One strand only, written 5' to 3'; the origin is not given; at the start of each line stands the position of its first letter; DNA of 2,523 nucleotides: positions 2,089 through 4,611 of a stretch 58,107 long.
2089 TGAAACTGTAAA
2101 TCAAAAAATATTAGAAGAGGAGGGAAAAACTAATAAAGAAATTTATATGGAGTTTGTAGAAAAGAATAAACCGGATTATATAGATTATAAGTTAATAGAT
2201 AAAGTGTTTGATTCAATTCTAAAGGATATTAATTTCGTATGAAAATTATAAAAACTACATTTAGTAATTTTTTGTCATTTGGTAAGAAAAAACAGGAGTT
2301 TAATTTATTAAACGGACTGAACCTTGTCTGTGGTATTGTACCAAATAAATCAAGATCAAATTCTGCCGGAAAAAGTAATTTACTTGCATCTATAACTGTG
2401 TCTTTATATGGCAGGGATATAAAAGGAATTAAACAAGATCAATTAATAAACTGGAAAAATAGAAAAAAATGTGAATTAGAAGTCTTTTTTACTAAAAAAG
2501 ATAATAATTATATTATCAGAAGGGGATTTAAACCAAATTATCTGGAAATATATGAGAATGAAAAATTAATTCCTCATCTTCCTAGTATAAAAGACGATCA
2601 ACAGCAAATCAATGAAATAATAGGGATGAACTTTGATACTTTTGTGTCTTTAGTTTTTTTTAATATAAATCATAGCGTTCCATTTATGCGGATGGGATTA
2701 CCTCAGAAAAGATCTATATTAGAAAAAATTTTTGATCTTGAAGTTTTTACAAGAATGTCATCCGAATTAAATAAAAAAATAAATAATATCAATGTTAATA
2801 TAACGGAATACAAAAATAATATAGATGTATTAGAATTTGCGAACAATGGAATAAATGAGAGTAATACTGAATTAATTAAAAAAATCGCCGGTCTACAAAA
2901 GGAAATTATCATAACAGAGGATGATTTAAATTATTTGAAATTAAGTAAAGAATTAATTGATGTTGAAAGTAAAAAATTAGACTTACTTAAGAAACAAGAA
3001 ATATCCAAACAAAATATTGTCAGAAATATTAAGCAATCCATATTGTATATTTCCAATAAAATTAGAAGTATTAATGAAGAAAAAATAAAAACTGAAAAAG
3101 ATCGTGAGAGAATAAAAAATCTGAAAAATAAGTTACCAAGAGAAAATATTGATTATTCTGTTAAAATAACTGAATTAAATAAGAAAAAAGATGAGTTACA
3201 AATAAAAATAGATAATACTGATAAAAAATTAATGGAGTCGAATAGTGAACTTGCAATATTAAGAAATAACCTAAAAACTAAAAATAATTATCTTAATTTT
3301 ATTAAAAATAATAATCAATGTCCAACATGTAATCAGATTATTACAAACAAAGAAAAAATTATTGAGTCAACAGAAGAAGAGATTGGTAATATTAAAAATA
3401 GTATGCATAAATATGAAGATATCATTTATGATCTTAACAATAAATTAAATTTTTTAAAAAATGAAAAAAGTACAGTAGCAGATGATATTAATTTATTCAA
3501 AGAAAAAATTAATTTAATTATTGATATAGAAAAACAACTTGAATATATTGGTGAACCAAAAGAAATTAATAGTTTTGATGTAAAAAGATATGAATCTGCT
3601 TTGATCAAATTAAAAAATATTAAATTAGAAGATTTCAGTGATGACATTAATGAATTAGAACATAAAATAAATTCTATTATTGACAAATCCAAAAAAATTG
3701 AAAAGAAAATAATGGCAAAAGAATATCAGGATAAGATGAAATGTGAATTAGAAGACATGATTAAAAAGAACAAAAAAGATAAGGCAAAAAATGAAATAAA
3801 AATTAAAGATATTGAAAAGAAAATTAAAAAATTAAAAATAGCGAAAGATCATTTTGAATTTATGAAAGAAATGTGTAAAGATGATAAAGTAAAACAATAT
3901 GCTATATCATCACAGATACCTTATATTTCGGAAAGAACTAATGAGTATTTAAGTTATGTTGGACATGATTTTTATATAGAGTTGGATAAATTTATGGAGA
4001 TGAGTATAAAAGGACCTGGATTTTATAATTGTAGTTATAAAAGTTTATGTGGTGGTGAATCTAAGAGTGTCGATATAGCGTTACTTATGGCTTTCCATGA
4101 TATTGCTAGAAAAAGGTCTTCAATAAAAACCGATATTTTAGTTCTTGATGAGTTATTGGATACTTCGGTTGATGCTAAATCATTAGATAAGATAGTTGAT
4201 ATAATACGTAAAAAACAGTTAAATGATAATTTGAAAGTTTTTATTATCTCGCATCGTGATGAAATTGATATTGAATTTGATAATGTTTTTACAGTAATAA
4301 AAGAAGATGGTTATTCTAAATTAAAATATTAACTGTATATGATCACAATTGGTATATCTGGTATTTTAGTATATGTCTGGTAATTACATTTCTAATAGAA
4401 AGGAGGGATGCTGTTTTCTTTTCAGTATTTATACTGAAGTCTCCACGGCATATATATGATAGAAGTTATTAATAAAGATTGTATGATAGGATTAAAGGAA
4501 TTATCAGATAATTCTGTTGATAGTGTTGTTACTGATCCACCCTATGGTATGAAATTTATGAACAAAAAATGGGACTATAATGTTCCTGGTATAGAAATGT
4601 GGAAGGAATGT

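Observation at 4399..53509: Twelve copies of a conserved leader that puts AGGAGG 45-60 nt upstream of the ATG and bridges the gap with a covarying hairpin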

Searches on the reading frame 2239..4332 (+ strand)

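Call 19: search_protein_families(library=phrogs, proteins=[window:2239-4332:+])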
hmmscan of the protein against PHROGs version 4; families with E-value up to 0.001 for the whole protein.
window:2239-4332:+ (697 aa): 2 families
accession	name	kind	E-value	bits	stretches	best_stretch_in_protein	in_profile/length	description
phrog_77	-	DNA, RNA and nucleotide metabolism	7.5e-94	317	1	1-697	296-954/967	SbcC-like subunit of palindrome specific endonuclease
phrog_21388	-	DNA, RNA and nucleotide metabolism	5.4e-13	50.1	1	1-109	2-115/126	exonuclease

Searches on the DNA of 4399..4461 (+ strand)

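Call 15: build_rna_model(alignment_id=A2, structure=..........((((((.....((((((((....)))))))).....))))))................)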
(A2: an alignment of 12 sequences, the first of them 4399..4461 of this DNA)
Model R1 built from alignment A2 (12 sequences, 68 columns); structure: as given.
model positions 66; base pairs 14; branch points 0; effective number of sequences 5.65; information 0.85 bits per position. Calibrated on 0.2 Mb of random sequence (short: E-values are rough).
structure used (alignment columns):
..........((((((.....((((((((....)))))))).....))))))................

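Call 16: search_with_rna_model(model_id=R1, source=window, filters=off, max_evalue=10)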
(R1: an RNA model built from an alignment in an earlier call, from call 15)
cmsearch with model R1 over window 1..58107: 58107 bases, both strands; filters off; matches with E-value up to 10: 51.
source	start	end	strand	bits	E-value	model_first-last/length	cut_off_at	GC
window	20847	20912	+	83.6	1.8e-15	1-66/66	no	0.41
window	29910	29975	+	80.7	7.2e-15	1-66/66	no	0.44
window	4399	4464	+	79.7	1.2e-14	1-66/66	no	0.35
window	6266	6331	+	79.5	1.3e-14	1-66/66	no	0.33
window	47762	47827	-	70.4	9.8e-13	1-66/66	no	0.33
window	33632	33697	-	69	2e-12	1-66/66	no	0.33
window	11259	11324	+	67.9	3.4e-12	1-66/66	no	0.39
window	26068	26133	+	66.7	5.8e-12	1-66/66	no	0.42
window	24627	24684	-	63.5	2.8e-11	1-66/66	no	0.34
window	53446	53508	-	57.9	4.1e-10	1-66/66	no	0.41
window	13939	13995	+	55.9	1.1e-09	1-66/66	no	0.28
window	21954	22003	+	48.8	3.2e-08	1-66/66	no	0.34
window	11269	11310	-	31.4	0.00013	11-52/66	no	0.45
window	6277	6316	-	26.4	0.0015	12-51/66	no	0.35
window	20857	20898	-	24.1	0.0046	11-52/66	no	0.48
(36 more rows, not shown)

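Call 23: search_with_rna_model(model_id=R1, source=L001, filters=off, max_evalue=1, show_alignments=6)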
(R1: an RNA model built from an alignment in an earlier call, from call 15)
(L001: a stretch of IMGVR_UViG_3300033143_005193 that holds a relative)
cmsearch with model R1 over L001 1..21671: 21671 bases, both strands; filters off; matches with E-value up to 1: 2.
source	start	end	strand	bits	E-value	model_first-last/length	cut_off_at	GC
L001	11284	11315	+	14.3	0.18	16-47/66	no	0.22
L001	14965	14986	+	13.8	0.24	1-66/66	no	0.18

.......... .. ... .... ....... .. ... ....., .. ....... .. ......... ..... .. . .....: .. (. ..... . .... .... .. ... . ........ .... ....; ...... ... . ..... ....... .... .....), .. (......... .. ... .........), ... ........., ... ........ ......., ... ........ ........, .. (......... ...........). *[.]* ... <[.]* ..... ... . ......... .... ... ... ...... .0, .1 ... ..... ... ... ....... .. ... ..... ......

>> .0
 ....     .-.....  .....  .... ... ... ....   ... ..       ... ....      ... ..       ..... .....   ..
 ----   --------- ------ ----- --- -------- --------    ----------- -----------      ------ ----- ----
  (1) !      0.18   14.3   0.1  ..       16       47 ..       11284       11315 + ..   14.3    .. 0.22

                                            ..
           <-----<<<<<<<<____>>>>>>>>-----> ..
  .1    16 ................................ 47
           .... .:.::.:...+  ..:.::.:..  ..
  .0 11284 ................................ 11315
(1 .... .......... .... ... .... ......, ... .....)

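Call 30: search_with_rna_model(model_id=R1, sources=[L002, L003, L004, L005, L006], filters=off, max_evalue=1, show_alignments=8)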
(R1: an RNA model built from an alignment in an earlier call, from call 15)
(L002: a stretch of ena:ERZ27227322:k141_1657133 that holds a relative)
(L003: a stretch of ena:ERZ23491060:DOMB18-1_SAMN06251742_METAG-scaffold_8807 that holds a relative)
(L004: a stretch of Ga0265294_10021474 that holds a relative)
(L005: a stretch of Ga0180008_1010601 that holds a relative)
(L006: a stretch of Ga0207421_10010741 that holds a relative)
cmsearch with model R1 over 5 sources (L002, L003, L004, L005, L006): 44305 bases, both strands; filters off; matches with E-value up to 1: 11.
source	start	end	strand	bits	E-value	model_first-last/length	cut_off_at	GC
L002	9940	10005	+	70.4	7.5e-13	1-66/66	no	0.33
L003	9940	10005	+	70.4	7.5e-13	1-66/66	no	0.33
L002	4259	4321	+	57.9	3.1e-10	1-66/66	no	0.41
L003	4259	4322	+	55.9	7.9e-10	1-66/66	no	0.42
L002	9951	9990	-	17.2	0.097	12-51/66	no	0.35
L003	9951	9990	-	17.2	0.097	12-51/66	no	0.35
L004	2384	2421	+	14.8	0.31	1-66/66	no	0.34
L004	609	669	+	14.5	0.34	1-66/66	no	0.26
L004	5286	5317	+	13.7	0.52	16-47/66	no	0.19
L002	1417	1485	-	12.8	0.77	1-66/66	no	0.28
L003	1420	1488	-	12.8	0.77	1-66/66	no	0.28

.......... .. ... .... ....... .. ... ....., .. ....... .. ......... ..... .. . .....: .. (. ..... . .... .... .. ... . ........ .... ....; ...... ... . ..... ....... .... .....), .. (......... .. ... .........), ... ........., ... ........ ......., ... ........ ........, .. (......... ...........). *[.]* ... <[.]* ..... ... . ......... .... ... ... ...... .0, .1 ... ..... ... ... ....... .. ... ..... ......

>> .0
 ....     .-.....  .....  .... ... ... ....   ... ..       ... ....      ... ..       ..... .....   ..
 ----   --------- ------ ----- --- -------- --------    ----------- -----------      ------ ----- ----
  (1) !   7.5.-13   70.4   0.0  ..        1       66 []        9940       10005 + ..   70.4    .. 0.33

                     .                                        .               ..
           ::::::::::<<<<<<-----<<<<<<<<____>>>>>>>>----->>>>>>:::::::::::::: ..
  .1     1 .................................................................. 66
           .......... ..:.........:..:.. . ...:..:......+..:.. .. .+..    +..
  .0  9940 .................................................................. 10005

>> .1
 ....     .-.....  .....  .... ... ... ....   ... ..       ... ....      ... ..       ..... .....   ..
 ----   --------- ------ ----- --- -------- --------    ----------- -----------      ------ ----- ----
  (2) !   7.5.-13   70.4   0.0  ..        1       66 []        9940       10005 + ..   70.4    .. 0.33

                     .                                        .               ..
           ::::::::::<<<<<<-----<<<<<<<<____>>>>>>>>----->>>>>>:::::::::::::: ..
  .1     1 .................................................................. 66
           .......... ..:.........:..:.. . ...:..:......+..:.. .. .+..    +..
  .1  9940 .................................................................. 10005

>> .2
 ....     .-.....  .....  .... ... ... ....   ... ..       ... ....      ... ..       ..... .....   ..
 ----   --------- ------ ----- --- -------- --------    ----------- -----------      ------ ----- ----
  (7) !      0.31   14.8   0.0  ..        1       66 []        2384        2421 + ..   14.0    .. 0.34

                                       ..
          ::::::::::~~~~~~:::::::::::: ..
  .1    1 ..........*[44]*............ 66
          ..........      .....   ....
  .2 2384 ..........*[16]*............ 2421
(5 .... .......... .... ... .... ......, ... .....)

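Call 39: search_with_rna_model(model_id=R1, sources=[L007], filters=off, max_evalue=0.01, show_alignments=6)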
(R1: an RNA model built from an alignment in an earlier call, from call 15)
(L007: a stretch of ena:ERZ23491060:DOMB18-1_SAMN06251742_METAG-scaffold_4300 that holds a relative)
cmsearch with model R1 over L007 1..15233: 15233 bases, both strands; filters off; matches with E-value up to 0.01: 6.
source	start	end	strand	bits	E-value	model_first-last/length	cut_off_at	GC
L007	3391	3456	+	83.6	4.7e-16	1-66/66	no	0.41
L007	12443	12508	+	80.7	1.9e-15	1-66/66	no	0.44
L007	8596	8661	+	68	8.5e-13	1-66/66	no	0.44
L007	7155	7212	-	63.5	7.2e-12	1-66/66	no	0.34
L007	4497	4546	+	43.6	1e-07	1-66/66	no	0.34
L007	3401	3442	-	24.1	0.0012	11-52/66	no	0.48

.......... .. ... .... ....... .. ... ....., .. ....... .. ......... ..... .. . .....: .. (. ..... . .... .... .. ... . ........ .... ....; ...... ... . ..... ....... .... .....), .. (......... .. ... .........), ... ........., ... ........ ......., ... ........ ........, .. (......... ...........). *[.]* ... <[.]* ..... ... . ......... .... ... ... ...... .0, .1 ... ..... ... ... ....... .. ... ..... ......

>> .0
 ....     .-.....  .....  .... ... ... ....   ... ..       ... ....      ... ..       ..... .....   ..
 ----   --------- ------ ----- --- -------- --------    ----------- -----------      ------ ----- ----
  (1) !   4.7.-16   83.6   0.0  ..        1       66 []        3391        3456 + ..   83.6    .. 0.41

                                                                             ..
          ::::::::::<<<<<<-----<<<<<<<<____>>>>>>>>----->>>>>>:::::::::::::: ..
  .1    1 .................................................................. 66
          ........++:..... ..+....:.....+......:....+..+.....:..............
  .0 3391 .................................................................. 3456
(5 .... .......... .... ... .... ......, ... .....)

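Call 41: search_with_rna_model(model_id=R1, sources=[L008, L009, L010, L011, L012, L013, L014, L015, L016, L017, L018, L019, L020, L021, L022, L023, L024, L025, L026, L027, L028, L029, L030, L031, L032, L033, L034, L035, L036, L037, L038, L039, L040, L041, L042, L043, L044, L045, L046, L047, L048, L049, L050, L051, L052, L053, L054, L055, L056, L057, L058, L059, L060, L061, L062, L063, L064, L065, L066, L067], max_evalue=0.1)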
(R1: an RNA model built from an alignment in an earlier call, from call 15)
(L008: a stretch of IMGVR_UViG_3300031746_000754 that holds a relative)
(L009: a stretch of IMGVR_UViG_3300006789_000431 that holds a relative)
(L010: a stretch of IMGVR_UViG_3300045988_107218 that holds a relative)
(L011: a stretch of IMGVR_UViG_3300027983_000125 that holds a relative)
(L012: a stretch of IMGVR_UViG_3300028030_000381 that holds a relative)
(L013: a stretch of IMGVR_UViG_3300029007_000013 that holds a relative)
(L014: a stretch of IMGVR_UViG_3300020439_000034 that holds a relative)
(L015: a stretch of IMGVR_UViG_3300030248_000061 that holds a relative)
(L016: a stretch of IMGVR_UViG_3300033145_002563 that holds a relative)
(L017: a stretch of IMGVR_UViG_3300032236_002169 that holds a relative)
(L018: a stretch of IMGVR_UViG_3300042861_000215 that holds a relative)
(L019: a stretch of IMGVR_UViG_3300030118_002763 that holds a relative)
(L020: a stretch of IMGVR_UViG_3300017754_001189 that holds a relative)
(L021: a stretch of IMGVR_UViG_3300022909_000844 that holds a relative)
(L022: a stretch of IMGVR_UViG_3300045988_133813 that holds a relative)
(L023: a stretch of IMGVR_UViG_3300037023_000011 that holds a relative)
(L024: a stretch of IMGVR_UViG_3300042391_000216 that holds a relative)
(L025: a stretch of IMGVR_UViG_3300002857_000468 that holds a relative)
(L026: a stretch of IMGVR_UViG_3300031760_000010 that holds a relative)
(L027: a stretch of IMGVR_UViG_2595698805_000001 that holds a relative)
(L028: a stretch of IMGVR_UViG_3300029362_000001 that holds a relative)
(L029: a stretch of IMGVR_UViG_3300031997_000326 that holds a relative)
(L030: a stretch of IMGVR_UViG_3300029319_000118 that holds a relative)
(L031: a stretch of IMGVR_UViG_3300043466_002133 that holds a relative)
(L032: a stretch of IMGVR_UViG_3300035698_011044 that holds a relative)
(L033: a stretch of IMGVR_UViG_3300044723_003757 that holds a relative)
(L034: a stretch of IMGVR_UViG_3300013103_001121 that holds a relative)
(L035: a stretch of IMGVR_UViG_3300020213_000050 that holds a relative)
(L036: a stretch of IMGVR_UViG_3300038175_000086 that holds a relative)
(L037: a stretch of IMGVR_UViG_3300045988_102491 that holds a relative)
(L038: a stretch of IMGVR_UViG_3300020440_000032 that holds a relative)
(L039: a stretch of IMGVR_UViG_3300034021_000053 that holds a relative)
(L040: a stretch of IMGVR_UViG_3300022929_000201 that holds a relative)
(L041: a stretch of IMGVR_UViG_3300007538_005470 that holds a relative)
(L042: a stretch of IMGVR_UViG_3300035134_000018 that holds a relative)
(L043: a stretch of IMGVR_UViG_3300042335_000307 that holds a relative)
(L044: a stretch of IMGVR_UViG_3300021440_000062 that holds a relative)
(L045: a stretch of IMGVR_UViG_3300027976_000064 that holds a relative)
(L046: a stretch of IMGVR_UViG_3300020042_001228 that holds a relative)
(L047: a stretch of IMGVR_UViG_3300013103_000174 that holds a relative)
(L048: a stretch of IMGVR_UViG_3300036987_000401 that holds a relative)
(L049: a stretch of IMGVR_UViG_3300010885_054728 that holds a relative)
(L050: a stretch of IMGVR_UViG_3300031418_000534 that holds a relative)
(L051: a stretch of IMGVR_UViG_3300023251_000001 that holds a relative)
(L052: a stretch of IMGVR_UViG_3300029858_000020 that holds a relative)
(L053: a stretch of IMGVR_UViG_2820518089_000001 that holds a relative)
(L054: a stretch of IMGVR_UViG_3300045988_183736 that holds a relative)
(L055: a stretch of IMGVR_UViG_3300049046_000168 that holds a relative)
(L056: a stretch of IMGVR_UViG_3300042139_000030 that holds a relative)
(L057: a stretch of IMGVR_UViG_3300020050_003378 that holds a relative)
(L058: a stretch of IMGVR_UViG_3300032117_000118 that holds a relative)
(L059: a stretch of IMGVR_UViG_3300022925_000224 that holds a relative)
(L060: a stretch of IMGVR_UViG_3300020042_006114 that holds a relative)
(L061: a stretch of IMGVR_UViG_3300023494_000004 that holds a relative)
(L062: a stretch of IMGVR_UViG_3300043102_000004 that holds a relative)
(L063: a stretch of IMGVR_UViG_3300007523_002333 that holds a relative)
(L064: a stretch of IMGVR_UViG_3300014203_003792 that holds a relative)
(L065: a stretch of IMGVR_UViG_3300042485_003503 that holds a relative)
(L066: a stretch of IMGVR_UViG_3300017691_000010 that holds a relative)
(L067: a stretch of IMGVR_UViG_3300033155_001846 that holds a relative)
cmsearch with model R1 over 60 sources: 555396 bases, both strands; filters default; matches with E-value up to 0.1: 16.
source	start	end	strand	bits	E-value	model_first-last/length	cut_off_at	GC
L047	5207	5272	+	73.5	2.1e-12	1-66/66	no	0.39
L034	4790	4855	+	73.5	2.2e-12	1-66/66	no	0.36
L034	3404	3469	+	72.5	3.5e-12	1-66/66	no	0.42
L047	973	1038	-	70.5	9.4e-12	1-66/66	no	0.35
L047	7502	7567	-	67.5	3.8e-11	1-66/66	no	0.36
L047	4890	4955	-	66.6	6.1e-11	1-66/66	no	0.39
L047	4019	4085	-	64.2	1.9e-10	1-66/66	no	0.39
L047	6570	6634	-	60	1.4e-09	1-66/66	no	0.34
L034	4093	4157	+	59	2.3e-09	1-66/66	no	0.42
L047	8278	8345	+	56.5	7.7e-09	1-66/66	no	0.35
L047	9792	9851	+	38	5.4e-05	1-66/66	no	0.37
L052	10020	10086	+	36.3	0.00012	1-66/66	no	0.48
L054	3298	3364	+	36.3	0.00012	1-66/66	no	0.48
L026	752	820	+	32.6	0.00072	1-66/66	no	0.35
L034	3414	3455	-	23.3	0.064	11-52/66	no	0.48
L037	1799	1889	-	22.5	0.095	1-66/66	no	0.46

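Call 42: search_with_rna_model(model_id=R1, sources=[L034, L047, L052, L054, L026], filters=off, max_evalue=0.05, make_alignment=true)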
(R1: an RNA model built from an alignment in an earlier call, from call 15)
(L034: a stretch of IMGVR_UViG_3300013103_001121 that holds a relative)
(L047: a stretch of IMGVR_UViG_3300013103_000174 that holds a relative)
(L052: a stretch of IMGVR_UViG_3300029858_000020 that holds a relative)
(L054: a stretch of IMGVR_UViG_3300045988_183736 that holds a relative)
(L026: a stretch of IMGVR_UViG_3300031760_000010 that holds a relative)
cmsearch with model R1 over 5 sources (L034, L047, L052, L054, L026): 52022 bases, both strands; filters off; matches with E-value up to 0.05: 18.
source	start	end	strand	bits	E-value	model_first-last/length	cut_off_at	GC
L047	5207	5272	+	73.5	2e-13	1-66/66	no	0.39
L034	4790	4855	+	73.5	2.1e-13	1-66/66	no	0.36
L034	3404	3469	+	72.5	3.3e-13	1-66/66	no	0.42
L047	973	1038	-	70.4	8.8e-13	1-66/66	no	0.35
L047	7502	7567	-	67.5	3.6e-12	1-66/66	no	0.36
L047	4890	4955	-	66.6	5.7e-12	1-66/66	no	0.39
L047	4019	4085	-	64.2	1.7e-11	1-66/66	no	0.39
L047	6570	6634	-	60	1.3e-10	1-66/66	no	0.34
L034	4093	4157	+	59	2.2e-10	1-66/66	no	0.42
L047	8278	8345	+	56.5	7.3e-10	1-66/66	no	0.35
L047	9792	9851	+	38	5e-06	1-66/66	no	0.37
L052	10020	10086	+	36.3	1.2e-05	1-66/66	no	0.48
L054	3298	3364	+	36.3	1.2e-05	1-66/66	no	0.48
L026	752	820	+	32.6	6.7e-05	1-66/66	no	0.35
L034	3414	3455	-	23.3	0.006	11-52/66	no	0.48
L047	8287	8329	-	21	0.018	11-53/66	no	0.33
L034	4801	4840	-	20.4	0.023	12-51/66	no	0.43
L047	987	1029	+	19.2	0.042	11-53/66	no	0.33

Alignment A5: 18 matches aligned to the model, 73 columns, each read 5' to 3' on its own strand. Consensus structure (alignment columns), stored with it:
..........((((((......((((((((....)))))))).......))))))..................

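Call 53: search_with_rna_model(model_id=R1, sources=[window, L034, L047, L052, L026], max_evalue=0.0002, make_alignment=true)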
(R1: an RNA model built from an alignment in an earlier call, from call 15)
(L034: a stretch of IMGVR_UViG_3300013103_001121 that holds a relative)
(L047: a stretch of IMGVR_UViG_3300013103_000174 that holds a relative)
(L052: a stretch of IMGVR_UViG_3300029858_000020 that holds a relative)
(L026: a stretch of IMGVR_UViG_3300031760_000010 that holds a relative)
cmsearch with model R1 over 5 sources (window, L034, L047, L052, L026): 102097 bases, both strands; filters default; matches with E-value up to 0.0002: 25.
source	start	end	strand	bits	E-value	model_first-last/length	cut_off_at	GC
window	20847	20912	+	83.6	3.2e-15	1-66/66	no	0.41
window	29910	29975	+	80.7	1.3e-14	1-66/66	no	0.44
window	4399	4464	+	79.7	2e-14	1-66/66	no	0.35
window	6266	6331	+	79.5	2.3e-14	1-66/66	no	0.33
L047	5207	5272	+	73.5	3.9e-13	1-66/66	no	0.39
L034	4790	4855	+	73.5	4e-13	1-66/66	no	0.36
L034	3404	3469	+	72.5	6.5e-13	1-66/66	no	0.42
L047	973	1038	-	70.5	1.7e-12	1-66/66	no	0.35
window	47762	47827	-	70.5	1.7e-12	1-66/66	no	0.33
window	33632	33697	-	69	3.4e-12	1-66/66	no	0.33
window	11259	11324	+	67.9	6e-12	1-66/66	no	0.39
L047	7502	7567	-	67.5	7e-12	1-66/66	no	0.36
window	26068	26133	+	66.7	1e-11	1-66/66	no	0.42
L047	4890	4955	-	66.6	1.1e-11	1-66/66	no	0.39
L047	4019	4085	-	64.2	3.4e-11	1-66/66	no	0.39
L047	6570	6634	-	60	2.6e-10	1-66/66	no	0.34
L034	4093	4157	+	59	4.2e-10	1-66/66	no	0.42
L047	8278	8345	+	56.5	1.4e-09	1-66/66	no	0.35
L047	9792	9851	+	38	9.9e-06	1-66/66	no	0.37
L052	10020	10086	+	36.3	2.3e-05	1-66/66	no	0.48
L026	752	820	+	32.6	0.00013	1-66/66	no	0.35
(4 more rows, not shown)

Alignment A6: 25 matches aligned to the model, 73 columns, each read 5' to 3' on its own strand. Consensus structure (alignment columns), stored with it:
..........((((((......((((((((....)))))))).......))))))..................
